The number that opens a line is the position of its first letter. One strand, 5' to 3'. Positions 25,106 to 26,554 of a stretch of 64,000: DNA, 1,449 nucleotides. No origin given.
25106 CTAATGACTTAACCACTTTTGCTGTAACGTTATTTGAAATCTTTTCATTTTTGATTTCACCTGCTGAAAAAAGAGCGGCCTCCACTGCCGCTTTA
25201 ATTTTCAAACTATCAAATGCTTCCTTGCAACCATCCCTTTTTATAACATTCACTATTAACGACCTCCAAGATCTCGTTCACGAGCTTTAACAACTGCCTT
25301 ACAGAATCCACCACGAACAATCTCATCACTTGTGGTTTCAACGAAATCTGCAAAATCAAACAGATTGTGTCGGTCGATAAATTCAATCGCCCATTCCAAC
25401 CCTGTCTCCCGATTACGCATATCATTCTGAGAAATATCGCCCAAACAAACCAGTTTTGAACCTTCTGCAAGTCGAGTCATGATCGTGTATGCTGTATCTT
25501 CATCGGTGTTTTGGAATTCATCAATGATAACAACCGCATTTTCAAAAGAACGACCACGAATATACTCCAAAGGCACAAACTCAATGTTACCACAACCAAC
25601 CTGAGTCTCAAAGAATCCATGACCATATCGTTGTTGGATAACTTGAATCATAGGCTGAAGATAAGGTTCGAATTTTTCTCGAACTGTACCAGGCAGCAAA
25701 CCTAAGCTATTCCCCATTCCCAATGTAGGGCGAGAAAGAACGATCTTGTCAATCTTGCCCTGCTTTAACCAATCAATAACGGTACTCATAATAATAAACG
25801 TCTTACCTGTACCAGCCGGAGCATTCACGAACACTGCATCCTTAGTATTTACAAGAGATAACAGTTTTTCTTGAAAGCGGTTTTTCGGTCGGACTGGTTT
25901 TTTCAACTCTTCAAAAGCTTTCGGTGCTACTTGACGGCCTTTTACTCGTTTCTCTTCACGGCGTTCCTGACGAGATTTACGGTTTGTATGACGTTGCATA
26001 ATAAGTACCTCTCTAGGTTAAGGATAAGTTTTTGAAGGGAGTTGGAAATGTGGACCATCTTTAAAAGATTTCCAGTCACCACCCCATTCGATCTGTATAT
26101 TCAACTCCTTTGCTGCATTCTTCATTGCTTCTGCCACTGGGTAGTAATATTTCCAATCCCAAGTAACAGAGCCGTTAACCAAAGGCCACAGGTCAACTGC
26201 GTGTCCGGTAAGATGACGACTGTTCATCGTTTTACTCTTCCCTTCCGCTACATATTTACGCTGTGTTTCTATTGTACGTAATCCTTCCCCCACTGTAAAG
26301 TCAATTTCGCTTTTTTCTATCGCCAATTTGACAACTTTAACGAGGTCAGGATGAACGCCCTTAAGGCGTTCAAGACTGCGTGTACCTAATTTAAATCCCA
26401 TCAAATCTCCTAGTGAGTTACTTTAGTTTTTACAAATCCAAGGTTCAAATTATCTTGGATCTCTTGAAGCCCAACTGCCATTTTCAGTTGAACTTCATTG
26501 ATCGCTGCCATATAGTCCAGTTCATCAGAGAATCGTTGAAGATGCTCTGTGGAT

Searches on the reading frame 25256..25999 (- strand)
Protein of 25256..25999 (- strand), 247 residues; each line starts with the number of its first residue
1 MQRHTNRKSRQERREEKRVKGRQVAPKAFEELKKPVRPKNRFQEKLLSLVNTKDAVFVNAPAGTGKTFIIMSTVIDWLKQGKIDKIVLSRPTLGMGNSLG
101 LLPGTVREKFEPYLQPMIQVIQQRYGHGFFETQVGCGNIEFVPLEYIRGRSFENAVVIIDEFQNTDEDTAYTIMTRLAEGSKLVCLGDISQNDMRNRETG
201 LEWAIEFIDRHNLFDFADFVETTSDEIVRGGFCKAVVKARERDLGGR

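Call 10: search_protein_families(library=phrogs, proteins=[window:25256-25999:-], max_evalue=0.001)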
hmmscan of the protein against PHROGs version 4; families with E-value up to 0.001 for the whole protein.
window:25256-25999:- (247 aa): 6 families
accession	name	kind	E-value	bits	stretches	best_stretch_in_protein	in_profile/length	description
phrog_170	-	other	1.2e-80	272.4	1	2-243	43-280/323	PhoH-like phosphate starvation-inducible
phrog_2765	-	other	1.1e-36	127.6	1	15-213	209-421/443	PhoH-like phosphate starvation-inducible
phrog_32482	-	other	2.8e-26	93.3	1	50-238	394-581/589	PhoH-like phosphate starvation-inducible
phrog_325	-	DNA, RNA and nucleotide metabolism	2.7e-06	27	0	49-89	482-525/986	Dda-like helicase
phrog_1967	-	DNA, RNA and nucleotide metabolism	4.2e-05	23.3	0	40-74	154-187/776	DNA helicase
phrog_2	-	head and packaging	0.00046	20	1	20-184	256-397/807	terminase large subunit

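Call 86: search_dna_similar(query=window:25256-25999:-, collection=phages, mode=protein, max_rows=60, rows=spread, max_evalue=0.00001)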
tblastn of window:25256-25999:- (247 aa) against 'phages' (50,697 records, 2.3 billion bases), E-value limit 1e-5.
Records with a match: 3496; places in all: 3501; records where one place covers at least 80% of the query: 1546.
Best place of each record, by identity: 80-90% 6; 60-80% 136; <60% 3354.
By first word of the organism name: Vibrio 563; Escherichia 511; Salmonella 460; Synechococcus 376; Klebsiella 308; Bacillus 207; Pseudomonas 123; Rheinheimera 115; Cyanophage 67; Staphylococcus 59; and 87 more.
By host as written in the record: - 828; Escherichia coli 179; Klebsiella pneumoniae 130; Rheinheimera sp. BAL341 115; Synechococcus 107; Salmonella enterica subsp. enterica serovar Enteritidis PT1 60; Salmonella enterica 50; Synechococcus sp. 38; and 727 more.
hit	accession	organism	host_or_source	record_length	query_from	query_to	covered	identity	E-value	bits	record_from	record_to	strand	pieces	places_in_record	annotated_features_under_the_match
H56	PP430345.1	Escherichia phage vB_EcoM-LTH01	Escherichia sp.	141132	1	246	100%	86.2%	2e-133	420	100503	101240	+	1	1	phosphate starvation-inducible protein PhoH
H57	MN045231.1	Escherichia phage Paul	Escherichia coli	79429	27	243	88%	64.8%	1e-93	305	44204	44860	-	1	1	phosphate starvation-inducible PhoH-like protein | ribosome_binding_site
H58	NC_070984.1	Escherichia phage ES17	Escherichia coli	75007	27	242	87%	64.7%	5e-93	304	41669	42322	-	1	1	PhoH-like phosphate starvation-inducible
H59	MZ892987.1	Roseobacter phage CRP-207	Rhodobacteraceae bacterium FZCC0040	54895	36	238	82%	39.9%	1e-39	150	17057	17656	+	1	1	phosphate starvation-inducible protein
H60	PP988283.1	Klebsiella phage KpS11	Klebsiella pneumoniae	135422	26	239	87%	35.1%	9e-32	128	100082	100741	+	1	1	PhoH-like protein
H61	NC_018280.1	Celeribacter phage P12053L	Celeribacter sp. IMCC12053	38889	28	233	83%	35.9%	2e-37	144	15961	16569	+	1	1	PhoH-like phosphate starvation-inducible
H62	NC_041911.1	Ralstonia phage RP12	Ralstonia solanacearum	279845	35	242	84%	35.1%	1e-33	133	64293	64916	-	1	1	PhoH-like phosphate starvation-inducible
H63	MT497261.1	Rheinheimera phage vB_RspM_barba_12-8C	Rheinheimera sp. BAL341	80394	35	239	83%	35.4%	4e-33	132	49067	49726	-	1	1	phosphate starvation-inducible protein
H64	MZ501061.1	Escherichia phage EduardKellenberger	Escherichia coli K-12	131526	30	237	84%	34.9%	2e-34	135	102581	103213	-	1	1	PhoH-like ATPase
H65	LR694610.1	Escherichia phage rV5_ev168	-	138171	30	237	84%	34.9%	2e-34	135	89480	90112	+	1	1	hypothetical protein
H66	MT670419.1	Pseudomonas phage phiPsa315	Pseudomonas syringae pv. actinidiae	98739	23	243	89%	32.3%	3e-29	120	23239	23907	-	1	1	phosphate starvation-inducible protein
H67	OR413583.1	Salmonella phage SPLA5a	Salmonella enterica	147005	40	237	80%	35.5%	5e-32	129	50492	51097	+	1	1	PhoH-like phosphate starvation-inducible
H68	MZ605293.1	Pseudomonas phage UAVern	Pseudomonas sp.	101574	34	234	81%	33.5%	4e-29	120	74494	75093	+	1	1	putative phosphate starvation-inducible protein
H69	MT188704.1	Mesorhizobium phage Cp1R7A-A1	Mesorhizobium loti R7ANS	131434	25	246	90%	29.3%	3e-26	112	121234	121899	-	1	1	PhoH-like phosphate starvation-inducible protein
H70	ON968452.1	Pseudanabaena phage Pan1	Pseudanabaena sp.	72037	35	235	81%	31.7%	4e-31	126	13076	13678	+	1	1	phosphate starvation-inducible protein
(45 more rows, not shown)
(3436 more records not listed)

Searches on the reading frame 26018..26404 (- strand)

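Call 79: search_protein_families(library=pfam, proteins=[window:26018-26404:-], max_evalue=0.001)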
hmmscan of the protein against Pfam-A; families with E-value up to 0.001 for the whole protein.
window:26018-26404:- (128 aa): 1 family
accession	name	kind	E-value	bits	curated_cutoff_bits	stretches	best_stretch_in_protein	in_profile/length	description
PF13539.11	Peptidase_M15_4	-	1e-14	55.3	25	1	56-122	2-70/70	D-alanyl-D-alanine carboxypeptidase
